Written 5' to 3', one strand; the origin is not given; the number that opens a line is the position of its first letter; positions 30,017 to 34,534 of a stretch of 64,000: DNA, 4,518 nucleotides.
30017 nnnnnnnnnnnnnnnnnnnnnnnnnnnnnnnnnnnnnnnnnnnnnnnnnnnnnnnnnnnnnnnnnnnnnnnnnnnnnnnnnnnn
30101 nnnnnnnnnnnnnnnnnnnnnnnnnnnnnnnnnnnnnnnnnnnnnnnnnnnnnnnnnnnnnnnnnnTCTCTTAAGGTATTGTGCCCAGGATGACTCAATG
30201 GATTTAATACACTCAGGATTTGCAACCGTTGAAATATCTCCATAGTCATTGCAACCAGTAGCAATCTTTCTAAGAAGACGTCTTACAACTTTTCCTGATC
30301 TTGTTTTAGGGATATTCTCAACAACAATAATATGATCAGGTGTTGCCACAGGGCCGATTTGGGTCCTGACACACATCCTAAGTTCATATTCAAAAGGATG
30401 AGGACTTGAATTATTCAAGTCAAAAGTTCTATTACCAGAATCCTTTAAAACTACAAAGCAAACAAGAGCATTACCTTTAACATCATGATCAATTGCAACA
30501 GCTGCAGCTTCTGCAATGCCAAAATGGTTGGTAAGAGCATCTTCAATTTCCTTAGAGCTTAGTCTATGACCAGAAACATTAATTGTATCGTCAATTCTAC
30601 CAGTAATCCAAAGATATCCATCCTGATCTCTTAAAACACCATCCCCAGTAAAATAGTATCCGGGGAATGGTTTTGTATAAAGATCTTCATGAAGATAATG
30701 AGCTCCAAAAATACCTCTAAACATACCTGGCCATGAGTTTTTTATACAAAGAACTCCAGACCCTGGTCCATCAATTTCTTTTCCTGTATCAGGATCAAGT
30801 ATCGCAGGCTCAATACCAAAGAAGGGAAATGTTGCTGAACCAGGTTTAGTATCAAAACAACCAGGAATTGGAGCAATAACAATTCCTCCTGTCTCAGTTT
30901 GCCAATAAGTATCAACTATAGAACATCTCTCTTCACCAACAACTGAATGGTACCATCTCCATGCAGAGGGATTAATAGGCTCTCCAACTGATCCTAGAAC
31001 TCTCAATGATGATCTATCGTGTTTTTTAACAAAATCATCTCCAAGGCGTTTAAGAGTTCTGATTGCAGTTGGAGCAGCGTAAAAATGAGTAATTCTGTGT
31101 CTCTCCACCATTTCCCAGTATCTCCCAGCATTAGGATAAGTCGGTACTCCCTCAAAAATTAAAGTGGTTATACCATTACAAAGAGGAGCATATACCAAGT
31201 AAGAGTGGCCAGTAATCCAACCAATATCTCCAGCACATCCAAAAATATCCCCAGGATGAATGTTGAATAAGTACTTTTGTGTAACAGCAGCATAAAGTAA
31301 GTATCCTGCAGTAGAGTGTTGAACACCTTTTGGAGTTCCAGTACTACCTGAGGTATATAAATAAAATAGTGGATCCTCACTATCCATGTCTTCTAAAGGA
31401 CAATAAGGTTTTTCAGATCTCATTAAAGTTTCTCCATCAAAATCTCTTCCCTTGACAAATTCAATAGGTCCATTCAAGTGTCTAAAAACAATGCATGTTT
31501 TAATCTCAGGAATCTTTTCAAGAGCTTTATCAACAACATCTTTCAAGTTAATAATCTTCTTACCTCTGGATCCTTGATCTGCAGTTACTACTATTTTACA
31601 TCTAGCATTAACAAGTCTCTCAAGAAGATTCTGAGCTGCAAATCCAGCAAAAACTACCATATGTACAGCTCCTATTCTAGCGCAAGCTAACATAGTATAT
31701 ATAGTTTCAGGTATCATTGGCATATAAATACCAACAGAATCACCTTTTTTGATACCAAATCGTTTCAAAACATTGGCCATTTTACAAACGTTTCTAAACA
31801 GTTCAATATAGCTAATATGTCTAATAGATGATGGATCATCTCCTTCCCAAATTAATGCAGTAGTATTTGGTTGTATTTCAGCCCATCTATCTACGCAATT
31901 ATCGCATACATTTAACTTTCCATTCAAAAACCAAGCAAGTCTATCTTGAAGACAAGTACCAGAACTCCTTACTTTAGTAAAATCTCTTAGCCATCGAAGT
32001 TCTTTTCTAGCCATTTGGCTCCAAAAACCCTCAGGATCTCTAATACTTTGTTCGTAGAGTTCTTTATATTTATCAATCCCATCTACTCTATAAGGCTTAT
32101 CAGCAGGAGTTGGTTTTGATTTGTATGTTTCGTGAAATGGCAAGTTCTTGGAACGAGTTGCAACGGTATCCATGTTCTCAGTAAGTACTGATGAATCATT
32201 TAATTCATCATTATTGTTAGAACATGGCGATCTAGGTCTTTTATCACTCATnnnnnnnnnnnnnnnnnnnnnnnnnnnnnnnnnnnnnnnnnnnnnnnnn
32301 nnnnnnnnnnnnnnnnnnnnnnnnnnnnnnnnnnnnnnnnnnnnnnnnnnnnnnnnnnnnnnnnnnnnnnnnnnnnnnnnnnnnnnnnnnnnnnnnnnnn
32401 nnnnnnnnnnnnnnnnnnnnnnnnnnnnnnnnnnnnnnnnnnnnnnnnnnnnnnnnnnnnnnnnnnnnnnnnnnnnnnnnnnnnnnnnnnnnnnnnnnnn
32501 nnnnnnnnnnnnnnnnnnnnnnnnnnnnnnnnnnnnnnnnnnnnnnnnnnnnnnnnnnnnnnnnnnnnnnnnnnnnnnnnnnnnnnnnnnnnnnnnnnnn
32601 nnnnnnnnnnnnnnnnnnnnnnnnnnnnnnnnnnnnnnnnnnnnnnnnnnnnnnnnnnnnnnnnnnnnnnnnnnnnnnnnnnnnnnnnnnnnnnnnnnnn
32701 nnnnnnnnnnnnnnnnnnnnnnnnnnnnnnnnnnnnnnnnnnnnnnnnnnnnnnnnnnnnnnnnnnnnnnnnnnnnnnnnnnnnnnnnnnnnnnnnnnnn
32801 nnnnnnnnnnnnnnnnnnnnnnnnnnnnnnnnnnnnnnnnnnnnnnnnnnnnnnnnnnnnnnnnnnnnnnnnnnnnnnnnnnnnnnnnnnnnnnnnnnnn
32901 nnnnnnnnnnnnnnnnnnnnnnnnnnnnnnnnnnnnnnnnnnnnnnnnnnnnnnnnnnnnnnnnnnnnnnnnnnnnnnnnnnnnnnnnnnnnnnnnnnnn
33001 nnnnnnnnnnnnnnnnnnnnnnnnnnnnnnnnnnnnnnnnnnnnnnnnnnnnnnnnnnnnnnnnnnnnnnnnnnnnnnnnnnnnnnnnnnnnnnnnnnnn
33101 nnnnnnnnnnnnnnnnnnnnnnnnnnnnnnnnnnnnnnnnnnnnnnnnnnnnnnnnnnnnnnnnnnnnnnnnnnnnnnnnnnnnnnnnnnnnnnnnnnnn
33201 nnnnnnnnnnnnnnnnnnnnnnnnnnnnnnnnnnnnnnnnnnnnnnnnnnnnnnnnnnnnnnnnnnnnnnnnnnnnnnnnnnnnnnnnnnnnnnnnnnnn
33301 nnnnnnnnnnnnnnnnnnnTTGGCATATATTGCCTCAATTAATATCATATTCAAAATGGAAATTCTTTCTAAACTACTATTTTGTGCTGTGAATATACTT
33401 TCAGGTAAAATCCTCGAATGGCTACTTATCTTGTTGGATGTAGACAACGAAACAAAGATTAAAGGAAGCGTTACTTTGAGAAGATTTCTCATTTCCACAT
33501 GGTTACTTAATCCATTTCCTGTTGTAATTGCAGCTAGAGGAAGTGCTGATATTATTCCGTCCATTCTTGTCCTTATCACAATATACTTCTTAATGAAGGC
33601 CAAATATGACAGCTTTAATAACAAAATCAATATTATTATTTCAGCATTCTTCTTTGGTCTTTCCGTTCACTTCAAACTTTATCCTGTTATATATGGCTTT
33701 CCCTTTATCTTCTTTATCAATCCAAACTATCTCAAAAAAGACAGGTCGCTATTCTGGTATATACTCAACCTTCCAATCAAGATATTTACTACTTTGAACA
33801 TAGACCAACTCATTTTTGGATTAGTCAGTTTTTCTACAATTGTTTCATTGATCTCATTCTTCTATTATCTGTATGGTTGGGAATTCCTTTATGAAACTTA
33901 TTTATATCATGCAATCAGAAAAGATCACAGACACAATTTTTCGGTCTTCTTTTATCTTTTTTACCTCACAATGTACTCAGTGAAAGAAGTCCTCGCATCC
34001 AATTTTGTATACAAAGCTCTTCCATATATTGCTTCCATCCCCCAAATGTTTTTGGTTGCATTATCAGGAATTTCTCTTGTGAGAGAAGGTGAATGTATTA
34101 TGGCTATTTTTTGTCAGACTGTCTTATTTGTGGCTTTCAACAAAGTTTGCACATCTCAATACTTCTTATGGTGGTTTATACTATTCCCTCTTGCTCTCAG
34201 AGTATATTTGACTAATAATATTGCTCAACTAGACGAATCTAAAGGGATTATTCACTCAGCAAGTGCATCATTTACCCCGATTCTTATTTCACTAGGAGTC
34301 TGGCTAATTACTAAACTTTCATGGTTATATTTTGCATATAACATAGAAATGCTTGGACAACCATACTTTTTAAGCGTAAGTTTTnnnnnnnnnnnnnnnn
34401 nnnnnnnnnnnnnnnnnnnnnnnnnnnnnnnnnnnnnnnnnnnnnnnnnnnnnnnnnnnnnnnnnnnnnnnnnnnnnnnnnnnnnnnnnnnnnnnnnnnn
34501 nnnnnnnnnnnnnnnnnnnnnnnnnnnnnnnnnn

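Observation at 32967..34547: PIG-M (GPI mannosyltransferase I) is a 3-exon gene that the ORF track splits and truncates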

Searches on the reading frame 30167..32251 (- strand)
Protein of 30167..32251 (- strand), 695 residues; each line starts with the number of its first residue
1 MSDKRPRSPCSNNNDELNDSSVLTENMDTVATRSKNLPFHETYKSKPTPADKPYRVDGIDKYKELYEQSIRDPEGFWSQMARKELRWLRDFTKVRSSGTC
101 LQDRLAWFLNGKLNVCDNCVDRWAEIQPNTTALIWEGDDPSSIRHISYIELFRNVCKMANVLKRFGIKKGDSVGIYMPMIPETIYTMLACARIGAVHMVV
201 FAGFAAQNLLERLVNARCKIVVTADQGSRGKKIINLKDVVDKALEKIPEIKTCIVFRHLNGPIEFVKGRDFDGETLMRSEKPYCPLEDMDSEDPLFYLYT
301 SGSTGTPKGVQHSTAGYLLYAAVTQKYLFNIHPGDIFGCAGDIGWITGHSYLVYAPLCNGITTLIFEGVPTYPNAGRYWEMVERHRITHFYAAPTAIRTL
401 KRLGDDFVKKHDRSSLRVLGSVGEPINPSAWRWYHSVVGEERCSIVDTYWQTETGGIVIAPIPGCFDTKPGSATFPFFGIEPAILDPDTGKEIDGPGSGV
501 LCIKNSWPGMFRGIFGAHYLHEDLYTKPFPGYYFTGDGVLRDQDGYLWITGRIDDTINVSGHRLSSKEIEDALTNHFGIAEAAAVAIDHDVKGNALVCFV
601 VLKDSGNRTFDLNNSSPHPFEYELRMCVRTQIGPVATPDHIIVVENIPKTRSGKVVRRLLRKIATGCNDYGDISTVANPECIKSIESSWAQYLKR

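Call 10: list_cluster_members(proteins=[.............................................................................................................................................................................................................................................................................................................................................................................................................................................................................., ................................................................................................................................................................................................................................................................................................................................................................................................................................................, window:30167-32251:-, window:34956-37043:-, window:33356-34384:+])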
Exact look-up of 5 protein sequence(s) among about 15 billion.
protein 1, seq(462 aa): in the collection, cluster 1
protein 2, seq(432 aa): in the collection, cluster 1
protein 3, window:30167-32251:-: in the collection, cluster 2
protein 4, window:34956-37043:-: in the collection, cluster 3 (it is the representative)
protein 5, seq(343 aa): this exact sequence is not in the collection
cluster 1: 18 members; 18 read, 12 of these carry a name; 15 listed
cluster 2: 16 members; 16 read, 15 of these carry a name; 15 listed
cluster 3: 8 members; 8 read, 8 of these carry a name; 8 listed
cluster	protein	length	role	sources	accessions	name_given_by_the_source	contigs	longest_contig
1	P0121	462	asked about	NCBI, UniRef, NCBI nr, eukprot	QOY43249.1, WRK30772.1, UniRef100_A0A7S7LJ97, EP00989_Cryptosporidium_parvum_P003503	Mannosyltransferase DXD [Cryptosporidium parvum] | GPI mannosyltransferase 1 n=1 Tax=Cryptosporidium parvum TaxID=5807 RepID=A0A7S7LJ97_CRYPV | QOY43249.1 hypothetical protein CPATCC_000018 [Cryptosporidium parvum]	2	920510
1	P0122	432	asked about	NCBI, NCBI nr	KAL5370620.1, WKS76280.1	PIG-M mannosyltransferase [Cryptosporidium parvum] | PIG-M mannosyltransferase [Cryptosporidium sp. 43IA8]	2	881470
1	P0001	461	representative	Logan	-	-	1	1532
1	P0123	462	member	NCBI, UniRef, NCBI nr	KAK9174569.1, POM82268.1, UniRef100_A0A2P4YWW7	Mannosyltransferase (PIG-M) family protein [Cryptosporidium meleagridis] | GPI mannosyltransferase 1 n=1 Tax=Cryptosporidium meleagridis TaxID=93969 ...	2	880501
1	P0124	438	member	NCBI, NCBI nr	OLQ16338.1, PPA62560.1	Mannosyltransferase (PIG-M) family protein [Cryptosporidium hominis] | Mannosyltransferase (PIG-M) [Cryptosporidium hominis]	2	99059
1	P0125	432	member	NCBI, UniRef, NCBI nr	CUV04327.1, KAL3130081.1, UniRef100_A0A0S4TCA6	unnamed protein product [Cryptosporidium hominis] | GPI mannosyltransferase 1 n=2 Tax=Cryptosporidium hominis TaxID=237895 ...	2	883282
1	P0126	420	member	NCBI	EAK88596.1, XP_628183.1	PIG-M mannosyltransferase,8 transmembrane domain, partial [Cryptosporidium parvum Iowa II]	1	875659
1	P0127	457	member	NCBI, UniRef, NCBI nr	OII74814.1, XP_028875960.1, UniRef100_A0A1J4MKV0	PIG-M transmembrane domain containing protein [Cryptosporidium ubiquitum] | GPI mannosyltransferase 1 n=1 Tax=Cryptosporidium ubiquitum TaxID=857276 ...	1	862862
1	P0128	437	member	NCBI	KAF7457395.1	putative GPI mannosyltransferase I, partial [Cryptosporidium felis]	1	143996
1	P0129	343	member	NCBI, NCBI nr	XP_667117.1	mannosyltransferase-related [Cryptosporidium hominis TU502]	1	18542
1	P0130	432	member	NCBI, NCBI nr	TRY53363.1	Mannosyltransferase DXD [Cryptosporidium tyzzeri]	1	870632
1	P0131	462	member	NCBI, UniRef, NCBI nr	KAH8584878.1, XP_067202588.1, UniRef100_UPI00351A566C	PIG-M mannosyltransferase [Cryptosporidium sp. chipmunk genotype I] | PIG-M mannosyltransferase n=1 Tax=Cryptosporidium sp. chipmunk genotype I TaxID=1280935 ...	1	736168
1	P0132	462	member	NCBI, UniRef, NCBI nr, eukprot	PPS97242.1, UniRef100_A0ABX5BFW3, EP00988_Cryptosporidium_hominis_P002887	Mannosyltransferase DXD [Cryptosporidium hominis] | GPI mannosyltransferase 1 n=1 Tax=Cryptosporidium hominis TaxID=237895 ... | PPS97242.1 Mannosyltransferase DXD [Cryptosporidium hominis]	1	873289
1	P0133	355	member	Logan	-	-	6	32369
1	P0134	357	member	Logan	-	-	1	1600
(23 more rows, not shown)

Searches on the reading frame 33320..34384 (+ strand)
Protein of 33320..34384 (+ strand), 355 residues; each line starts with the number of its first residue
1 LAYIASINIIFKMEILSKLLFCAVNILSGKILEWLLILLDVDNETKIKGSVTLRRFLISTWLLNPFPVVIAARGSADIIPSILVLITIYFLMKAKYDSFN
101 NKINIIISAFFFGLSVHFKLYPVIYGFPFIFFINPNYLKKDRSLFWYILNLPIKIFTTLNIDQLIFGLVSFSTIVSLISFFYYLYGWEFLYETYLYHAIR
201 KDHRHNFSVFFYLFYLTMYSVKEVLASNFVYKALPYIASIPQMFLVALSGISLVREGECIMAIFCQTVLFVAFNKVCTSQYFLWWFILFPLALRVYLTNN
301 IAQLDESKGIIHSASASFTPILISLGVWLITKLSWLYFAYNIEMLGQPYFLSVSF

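Call 4: search_protein_families(library=pfam, proteins=[window:33320-34384:+], max_evalue=0.01)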
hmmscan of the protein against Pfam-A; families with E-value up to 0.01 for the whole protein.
seq(355 aa): 1 family
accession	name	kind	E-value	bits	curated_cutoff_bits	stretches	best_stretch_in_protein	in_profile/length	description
PF05007.19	Mannosyl_trans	-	4.4e-54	184.5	23.4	1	70-352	1-239/259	Mannosyltransferase (PIG-M)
